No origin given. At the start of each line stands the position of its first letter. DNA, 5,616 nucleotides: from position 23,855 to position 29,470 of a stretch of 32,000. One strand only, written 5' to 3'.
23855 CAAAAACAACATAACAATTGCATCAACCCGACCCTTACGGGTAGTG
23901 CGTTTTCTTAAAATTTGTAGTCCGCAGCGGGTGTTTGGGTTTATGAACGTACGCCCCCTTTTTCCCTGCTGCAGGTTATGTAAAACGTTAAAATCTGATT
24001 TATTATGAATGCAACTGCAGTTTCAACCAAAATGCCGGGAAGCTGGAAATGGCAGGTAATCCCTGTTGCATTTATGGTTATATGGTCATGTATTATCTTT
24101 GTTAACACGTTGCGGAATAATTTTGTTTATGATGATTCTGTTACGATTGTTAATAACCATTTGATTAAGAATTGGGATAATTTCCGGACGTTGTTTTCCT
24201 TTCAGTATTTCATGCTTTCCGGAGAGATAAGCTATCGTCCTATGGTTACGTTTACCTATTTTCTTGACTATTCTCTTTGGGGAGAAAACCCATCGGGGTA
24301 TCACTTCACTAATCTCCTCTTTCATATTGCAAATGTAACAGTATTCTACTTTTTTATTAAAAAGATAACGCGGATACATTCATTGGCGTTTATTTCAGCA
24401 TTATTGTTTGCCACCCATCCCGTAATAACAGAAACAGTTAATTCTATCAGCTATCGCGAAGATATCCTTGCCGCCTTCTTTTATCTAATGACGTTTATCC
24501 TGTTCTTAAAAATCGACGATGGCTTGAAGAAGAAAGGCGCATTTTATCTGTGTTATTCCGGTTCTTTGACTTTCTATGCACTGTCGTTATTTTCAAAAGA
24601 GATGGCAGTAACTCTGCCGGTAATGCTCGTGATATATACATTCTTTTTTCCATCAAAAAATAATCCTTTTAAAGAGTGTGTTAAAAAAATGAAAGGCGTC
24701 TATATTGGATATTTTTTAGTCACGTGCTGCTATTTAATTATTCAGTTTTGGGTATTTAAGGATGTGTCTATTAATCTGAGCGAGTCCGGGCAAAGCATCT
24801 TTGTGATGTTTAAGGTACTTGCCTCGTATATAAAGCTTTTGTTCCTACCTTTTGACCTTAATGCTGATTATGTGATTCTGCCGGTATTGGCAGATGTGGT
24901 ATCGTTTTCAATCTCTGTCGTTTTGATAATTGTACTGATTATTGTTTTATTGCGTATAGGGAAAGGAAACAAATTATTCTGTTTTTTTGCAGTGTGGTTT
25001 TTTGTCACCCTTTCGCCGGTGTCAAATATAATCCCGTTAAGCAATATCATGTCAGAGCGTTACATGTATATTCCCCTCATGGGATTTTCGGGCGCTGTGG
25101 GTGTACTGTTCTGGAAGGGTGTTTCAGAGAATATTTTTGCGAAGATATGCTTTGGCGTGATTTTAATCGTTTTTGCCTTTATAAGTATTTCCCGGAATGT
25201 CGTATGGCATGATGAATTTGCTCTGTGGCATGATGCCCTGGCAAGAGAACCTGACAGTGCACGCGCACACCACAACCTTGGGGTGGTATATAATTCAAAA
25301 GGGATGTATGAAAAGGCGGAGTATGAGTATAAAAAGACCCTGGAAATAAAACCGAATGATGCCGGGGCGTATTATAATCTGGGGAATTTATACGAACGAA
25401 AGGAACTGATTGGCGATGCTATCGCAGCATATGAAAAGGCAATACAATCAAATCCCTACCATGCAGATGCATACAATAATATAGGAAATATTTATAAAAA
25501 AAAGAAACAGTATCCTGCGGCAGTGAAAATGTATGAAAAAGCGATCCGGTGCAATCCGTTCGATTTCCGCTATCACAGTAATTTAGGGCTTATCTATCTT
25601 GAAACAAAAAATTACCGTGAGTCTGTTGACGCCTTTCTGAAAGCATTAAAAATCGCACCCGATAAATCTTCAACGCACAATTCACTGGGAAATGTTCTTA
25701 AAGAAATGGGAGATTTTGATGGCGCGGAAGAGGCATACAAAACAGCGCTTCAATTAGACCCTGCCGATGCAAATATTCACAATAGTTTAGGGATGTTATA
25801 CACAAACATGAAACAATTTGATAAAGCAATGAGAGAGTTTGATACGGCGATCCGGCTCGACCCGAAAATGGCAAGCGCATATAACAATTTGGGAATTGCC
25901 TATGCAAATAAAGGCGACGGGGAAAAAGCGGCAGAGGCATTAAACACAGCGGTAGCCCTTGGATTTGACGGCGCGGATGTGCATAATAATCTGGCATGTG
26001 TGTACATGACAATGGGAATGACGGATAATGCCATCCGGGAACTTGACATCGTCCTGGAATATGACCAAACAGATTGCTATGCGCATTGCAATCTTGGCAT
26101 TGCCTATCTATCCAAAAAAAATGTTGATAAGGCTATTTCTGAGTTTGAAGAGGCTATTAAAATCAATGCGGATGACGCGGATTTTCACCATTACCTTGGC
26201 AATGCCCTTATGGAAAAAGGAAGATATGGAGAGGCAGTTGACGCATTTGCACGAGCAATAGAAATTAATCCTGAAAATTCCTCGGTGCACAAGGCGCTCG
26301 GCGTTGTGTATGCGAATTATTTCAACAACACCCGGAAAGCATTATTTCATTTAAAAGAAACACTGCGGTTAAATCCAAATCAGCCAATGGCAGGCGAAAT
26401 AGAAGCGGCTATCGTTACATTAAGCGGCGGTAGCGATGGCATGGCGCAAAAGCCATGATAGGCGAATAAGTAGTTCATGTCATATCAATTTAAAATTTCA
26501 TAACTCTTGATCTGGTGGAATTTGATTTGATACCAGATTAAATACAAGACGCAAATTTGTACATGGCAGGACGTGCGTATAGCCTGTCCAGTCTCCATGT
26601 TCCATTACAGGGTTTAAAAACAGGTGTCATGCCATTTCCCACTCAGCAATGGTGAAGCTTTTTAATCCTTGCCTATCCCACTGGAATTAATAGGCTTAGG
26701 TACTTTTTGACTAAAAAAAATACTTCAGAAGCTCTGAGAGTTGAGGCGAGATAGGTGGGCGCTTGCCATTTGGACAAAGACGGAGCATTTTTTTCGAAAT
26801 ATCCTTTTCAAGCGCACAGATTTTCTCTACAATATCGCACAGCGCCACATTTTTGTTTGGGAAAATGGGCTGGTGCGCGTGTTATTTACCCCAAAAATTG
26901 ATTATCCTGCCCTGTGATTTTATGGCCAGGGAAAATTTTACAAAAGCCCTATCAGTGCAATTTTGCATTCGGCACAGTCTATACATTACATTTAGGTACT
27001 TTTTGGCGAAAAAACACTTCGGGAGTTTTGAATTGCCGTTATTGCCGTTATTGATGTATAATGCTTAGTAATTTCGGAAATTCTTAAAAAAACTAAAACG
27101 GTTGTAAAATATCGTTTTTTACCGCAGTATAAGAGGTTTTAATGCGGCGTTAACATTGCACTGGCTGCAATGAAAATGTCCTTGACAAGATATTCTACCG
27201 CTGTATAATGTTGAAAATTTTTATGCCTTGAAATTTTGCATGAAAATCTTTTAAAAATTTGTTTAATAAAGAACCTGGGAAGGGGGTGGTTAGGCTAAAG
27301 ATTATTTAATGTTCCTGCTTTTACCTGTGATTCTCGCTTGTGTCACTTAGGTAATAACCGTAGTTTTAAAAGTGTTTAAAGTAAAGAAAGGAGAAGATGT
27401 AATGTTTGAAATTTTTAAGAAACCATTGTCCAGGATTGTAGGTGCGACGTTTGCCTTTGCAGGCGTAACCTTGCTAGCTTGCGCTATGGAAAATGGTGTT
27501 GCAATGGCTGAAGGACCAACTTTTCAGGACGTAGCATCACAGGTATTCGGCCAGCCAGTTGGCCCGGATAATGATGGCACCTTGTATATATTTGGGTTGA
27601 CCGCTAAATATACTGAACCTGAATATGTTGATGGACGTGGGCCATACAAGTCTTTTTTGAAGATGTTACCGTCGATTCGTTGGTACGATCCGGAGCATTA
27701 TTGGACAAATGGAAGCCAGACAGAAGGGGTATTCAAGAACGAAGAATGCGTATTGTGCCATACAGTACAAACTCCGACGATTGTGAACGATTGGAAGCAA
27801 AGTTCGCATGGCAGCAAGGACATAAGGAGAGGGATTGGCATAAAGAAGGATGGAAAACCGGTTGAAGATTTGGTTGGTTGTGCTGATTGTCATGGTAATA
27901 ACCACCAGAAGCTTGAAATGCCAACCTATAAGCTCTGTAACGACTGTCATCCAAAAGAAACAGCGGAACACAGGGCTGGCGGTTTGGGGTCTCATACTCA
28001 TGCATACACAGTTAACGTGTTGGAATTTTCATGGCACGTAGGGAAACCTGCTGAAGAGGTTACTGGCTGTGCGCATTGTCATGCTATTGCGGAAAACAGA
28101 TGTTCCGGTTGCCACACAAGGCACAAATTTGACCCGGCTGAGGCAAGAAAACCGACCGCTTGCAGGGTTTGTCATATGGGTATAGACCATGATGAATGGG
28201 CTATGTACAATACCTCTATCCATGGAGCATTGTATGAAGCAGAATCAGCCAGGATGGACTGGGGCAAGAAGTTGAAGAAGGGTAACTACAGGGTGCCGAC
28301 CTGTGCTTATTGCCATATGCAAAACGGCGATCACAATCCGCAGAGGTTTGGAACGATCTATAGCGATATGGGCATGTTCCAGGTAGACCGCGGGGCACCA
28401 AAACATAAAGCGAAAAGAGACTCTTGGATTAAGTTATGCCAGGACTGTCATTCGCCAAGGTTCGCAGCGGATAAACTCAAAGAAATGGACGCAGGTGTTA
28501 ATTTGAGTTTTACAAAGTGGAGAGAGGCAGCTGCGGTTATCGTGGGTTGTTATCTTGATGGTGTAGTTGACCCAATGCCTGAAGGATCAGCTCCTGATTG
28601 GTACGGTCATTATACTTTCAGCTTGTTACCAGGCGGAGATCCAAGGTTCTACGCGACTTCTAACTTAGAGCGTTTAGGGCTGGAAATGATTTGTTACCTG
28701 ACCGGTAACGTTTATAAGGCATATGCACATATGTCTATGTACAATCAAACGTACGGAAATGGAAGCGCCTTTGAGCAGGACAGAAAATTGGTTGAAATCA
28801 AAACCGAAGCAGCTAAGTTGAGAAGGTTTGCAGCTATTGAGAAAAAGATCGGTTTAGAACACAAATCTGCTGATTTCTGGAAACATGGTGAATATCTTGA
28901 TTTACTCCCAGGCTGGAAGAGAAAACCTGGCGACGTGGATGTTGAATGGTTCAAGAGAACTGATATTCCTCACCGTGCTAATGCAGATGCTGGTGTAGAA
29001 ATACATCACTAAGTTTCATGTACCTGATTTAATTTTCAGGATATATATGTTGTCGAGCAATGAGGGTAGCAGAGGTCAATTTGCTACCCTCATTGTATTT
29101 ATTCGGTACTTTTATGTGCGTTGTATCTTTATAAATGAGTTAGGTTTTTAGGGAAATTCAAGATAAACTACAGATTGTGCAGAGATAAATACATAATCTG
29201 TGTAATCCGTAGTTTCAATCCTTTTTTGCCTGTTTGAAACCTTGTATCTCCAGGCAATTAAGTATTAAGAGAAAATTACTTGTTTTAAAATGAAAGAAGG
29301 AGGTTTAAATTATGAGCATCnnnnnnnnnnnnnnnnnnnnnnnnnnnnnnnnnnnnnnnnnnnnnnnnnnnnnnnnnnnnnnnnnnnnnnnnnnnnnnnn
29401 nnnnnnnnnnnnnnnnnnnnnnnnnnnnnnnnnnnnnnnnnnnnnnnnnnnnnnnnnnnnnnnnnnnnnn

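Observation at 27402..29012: Stand-alone octaheme HAO-like gene of the oxidising (Tyr-cross-link) type: hallmark of anammox nitrogen chemistry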

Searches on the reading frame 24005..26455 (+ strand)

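Call 9: search_protein_families(library=ncbifam, proteins=[window:24005-26455:+])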
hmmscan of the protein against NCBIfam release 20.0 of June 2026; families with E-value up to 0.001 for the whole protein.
window:24005-26455:+ (817 aa): 42 families (the best 25 are shown)
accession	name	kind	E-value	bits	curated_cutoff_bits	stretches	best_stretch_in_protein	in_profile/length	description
NF040959.1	MamA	equivalog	1.4e-63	214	200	3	486-650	36-200/204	magnetosome protein MamA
TIGR02917.1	PEP_TPR_lipo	equivalog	1.4e-54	185.4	312.2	2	581-792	355-565/899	XrtA/PEP-CTERM system TPR-repeat protein PrsT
TIGR02521.1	type_IV_pilW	equivalog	5.9e-52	176.5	154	3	524-651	34-163/234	type IV pilus biogenesis/stability protein PilW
NF033758.1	gliding_GltE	equivalog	6.5e-38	130.8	225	3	405-659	106-359/411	adventurous gliding motility TPR repeat lipoprotein GltE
NF033762.1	social_mot_Tgl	equivalog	6.1e-37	127.3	225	4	524-678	34-191/252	social motility TPR repeat lipoprotein Tgl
NF008391.2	PRK11189.1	equivalog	1e-33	117.2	250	6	579-646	89-156/297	lipoprotein NlpI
TIGR02552.1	LcrH_SycD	equivalog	4.5e-29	100.9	104.8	3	568-652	31-115/136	SycD/LcrH family type III secretion system chaperone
TIGR00540.1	TPR_hemY_coli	hypoth_equivalog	3.7e-27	95.1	142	3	491-580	298-384/385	heme biosynthesis-associated TPR protein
NF047371.1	FlcA_CTERM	equivalog_domain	1.5e-24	86.4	300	2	456-583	402-535/646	periplasmic flagellar collar protein FlcA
NF002725.1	PRK02603.1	equivalog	1.8e-24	86.7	143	1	568-651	48-134/173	photosystem I assembly protein Ycf3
NF033920.0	C39_PA2778_fam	equivalog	2.9e-23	82.6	150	2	565-652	166-253/255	PA2778 family cysteine peptidase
TIGR00990.1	3a0801s09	subfamily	4.2e-22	78.5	757.25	2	573-760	312-502/615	mitochondrial import receptor subunit TOM70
NF047507.1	TPR_BatC_Lepto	exception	9.3e-22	77.5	175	0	455-493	98-136/214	TPR repeat-containing protein BatC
NF008520.0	PRK11447.1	equivalog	1.6e-19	69.2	858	1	696-771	274-349/1157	cellulose synthase complex outer membrane protein BcsC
NF052415.1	T3SS_chap_SctY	equivalog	6e-19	68.5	70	2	663-753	12-105/106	type III secretion apparatus assembly chaperone SctY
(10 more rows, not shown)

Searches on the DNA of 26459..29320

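Call 48: search_rna_families(source=window, start=26459, end=29320, threshold=evalue, max_evalue=1)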
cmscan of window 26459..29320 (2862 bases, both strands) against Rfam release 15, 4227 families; matches with E-value up to 1: 0.
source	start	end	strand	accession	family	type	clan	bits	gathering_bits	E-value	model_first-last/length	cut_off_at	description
